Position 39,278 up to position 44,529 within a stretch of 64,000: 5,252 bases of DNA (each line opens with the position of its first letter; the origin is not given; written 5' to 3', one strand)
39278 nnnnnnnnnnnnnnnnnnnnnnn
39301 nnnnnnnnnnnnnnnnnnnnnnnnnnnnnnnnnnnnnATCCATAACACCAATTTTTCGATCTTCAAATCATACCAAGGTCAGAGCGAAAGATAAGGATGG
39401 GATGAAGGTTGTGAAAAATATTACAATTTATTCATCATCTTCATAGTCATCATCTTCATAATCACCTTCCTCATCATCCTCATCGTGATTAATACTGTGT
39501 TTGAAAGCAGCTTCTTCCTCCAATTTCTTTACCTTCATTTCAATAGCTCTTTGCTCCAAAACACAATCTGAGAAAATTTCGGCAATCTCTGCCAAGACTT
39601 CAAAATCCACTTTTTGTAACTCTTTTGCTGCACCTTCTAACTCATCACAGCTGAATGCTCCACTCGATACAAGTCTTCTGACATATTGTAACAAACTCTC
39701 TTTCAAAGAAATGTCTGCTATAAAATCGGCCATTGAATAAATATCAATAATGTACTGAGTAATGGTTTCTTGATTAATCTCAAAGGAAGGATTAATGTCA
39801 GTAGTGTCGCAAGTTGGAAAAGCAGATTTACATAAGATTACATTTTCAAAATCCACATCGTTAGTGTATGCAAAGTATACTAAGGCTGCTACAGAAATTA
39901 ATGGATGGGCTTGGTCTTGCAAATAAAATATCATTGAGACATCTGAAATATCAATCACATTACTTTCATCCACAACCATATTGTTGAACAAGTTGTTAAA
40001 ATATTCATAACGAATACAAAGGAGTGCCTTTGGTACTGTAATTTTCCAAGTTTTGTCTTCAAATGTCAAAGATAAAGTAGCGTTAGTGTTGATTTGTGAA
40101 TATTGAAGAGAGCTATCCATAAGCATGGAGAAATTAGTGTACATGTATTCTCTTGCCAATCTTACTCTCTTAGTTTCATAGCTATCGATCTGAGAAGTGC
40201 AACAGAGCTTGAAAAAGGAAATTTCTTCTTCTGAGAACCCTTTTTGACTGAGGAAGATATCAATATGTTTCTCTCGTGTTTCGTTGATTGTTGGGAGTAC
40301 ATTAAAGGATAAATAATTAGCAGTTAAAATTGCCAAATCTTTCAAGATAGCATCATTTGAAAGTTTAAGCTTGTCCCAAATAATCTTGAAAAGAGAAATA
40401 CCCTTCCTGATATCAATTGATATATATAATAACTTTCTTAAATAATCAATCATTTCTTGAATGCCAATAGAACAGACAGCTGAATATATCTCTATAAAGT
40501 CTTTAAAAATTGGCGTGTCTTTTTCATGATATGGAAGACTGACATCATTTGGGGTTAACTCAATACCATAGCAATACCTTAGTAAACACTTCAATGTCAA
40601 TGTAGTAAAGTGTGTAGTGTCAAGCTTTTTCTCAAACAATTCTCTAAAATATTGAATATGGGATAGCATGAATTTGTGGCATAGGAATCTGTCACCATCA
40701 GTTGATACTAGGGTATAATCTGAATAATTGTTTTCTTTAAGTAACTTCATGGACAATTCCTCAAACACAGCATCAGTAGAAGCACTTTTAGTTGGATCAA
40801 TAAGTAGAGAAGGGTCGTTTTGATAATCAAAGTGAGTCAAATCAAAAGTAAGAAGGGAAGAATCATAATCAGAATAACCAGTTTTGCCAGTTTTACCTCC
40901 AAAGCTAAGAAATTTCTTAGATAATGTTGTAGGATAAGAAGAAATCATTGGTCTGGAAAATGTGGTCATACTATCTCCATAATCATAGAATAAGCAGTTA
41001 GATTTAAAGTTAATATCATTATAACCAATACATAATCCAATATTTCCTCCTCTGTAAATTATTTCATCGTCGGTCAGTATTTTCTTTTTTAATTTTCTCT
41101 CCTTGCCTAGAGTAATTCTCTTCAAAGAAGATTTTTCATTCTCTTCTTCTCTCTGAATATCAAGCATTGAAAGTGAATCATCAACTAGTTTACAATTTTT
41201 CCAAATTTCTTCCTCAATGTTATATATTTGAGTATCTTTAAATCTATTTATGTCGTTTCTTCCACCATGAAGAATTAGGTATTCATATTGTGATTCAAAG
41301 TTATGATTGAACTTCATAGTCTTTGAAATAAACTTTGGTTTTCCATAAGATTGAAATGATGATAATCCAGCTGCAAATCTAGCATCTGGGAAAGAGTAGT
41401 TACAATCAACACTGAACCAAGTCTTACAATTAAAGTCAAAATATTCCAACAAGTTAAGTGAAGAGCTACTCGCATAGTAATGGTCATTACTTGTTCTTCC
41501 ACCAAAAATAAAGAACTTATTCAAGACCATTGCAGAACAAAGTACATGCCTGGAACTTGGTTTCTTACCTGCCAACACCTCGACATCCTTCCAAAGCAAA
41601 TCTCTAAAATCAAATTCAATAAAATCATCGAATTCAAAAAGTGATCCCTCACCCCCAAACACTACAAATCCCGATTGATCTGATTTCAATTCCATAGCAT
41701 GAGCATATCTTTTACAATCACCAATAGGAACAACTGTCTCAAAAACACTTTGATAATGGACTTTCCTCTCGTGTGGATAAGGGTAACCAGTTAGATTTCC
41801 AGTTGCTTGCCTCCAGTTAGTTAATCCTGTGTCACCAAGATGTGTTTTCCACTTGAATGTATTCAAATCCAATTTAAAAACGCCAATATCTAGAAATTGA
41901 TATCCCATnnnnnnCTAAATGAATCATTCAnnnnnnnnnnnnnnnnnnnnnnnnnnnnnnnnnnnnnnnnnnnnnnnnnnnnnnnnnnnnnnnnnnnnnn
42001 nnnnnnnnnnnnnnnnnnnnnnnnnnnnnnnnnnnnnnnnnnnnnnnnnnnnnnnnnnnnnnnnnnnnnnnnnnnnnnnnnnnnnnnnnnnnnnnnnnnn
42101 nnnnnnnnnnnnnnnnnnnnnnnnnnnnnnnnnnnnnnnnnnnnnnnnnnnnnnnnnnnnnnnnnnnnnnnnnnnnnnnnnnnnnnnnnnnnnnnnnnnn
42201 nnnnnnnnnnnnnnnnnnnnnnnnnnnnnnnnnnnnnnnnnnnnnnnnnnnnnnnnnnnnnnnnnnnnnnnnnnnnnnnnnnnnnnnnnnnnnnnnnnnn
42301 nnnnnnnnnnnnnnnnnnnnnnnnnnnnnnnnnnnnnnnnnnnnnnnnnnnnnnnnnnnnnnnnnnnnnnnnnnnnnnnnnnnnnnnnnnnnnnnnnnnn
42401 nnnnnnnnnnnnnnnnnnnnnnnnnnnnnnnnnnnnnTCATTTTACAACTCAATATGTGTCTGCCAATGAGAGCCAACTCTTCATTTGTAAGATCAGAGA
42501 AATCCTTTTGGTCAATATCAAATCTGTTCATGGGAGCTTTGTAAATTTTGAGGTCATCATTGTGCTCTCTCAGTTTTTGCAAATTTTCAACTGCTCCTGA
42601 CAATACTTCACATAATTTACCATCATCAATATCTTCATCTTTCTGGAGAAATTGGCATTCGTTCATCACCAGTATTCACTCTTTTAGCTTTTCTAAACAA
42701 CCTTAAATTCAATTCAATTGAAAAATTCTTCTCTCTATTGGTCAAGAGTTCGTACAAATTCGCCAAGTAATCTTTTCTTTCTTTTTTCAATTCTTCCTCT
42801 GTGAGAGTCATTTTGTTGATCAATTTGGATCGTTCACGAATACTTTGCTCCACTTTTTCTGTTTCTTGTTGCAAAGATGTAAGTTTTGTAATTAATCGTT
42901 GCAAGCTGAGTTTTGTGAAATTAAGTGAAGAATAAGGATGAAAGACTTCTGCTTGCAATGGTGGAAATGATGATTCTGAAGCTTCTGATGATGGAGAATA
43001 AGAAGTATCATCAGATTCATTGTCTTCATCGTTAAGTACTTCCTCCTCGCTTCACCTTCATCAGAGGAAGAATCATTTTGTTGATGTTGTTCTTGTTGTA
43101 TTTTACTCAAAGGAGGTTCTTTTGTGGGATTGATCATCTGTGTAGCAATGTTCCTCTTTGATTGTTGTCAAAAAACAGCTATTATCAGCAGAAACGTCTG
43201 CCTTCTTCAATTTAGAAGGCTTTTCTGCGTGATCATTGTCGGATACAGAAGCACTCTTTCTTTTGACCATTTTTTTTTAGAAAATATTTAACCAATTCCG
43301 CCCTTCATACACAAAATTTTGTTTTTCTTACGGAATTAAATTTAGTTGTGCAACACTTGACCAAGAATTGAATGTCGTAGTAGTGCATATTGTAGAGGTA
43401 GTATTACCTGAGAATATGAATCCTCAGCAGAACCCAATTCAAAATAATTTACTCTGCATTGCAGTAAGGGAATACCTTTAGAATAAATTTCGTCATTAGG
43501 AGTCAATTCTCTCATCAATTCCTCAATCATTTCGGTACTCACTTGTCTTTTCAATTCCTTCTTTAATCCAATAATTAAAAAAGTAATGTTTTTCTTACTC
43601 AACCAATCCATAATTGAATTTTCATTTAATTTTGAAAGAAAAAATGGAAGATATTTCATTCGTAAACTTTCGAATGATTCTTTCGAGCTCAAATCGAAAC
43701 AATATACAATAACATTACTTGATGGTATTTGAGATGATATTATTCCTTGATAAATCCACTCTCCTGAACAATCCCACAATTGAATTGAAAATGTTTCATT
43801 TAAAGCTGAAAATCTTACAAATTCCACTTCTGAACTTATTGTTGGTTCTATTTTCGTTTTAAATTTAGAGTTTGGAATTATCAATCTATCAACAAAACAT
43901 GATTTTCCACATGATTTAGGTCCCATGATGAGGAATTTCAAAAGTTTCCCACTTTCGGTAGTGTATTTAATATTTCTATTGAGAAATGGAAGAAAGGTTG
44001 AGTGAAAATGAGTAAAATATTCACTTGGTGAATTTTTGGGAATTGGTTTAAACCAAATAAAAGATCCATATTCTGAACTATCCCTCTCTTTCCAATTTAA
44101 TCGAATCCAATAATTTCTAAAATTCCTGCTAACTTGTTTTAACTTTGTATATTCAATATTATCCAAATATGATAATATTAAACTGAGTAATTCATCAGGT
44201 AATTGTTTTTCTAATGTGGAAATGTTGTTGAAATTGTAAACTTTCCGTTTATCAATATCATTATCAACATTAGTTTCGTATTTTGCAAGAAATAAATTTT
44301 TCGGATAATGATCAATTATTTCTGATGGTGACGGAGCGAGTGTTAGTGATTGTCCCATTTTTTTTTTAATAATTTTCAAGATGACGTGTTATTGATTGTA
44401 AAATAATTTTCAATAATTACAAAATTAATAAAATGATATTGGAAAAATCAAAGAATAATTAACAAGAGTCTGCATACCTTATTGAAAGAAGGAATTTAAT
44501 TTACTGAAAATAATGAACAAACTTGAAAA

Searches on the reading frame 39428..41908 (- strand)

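Call 6: search_protein_families(library=pfam, proteins=[window:39428-41908:-], max_evalue=0.01)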
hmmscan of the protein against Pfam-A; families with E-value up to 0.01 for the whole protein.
window:39428-41908:- (826 aa): 7 families
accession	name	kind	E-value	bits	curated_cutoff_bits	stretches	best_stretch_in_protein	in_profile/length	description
PF24681.1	Kelch_KLHDC2_KLHL20_DRC7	-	1.5e-19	70.6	50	1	65-241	49-196/221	KLHDC2/KLHL20/DRC7 Kelch-repeats domain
PF24981.1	Beta-prop_ATRN-LZTR1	-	2.2e-10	40.7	50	1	83-240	3-139/289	Attractin/LZTR1 beta-propeller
PF00651.37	BTB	-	6.2e-10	39.7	20.5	1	389-454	4-79/110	BTB/POZ domain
PF13418.12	Kelch_4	-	4.2e-07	30.2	21.6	0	210-237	14-42/49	Galactose oxidase, central domain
PF01344.31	Kelch_1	-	4.1e-05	23.4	20.1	0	126-164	8-39/46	Kelch motif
PF13854.13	Kelch_HCF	-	0.00017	21.4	113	1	74-140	196-260/345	Host cell factor, Kelch-repeats domain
PF13415.12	Kelch_3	-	0.0064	17.1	22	0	210-239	3-33/48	Galactose oxidase, central domain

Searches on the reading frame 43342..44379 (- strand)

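Call 6: search_protein_families(library=pfam, proteins=[window:43342-44379:-], max_evalue=0.01)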
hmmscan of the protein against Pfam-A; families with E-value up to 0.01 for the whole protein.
window:43342-44379:- (345 aa): 6 families
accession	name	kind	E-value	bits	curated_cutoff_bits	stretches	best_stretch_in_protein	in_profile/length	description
PF00071.28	Ras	-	7.1e-17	61.9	21.6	1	148-292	1-134/162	Ras family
PF08477.19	Roc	-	4.1e-09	37.2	27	1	148-239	1-95/119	Ras of Complex, Roc, domain of DAPkinase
PF00646.38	F-box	-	2.5e-08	33.9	20.5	1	59-95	3-39/43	F-box domain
PF00025.27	Arf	-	3e-07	30.5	22.3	1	141-291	9-142/174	ADP-ribosylation factor family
PF12937.12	F-box-like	-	3e-06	27.4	24.3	1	59-89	3-33/47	F-box-like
PF04670.18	Gtr1_RagA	-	8.5e-05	22.5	22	1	148-254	1-108/232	Gtr1/RagA G protein conserved region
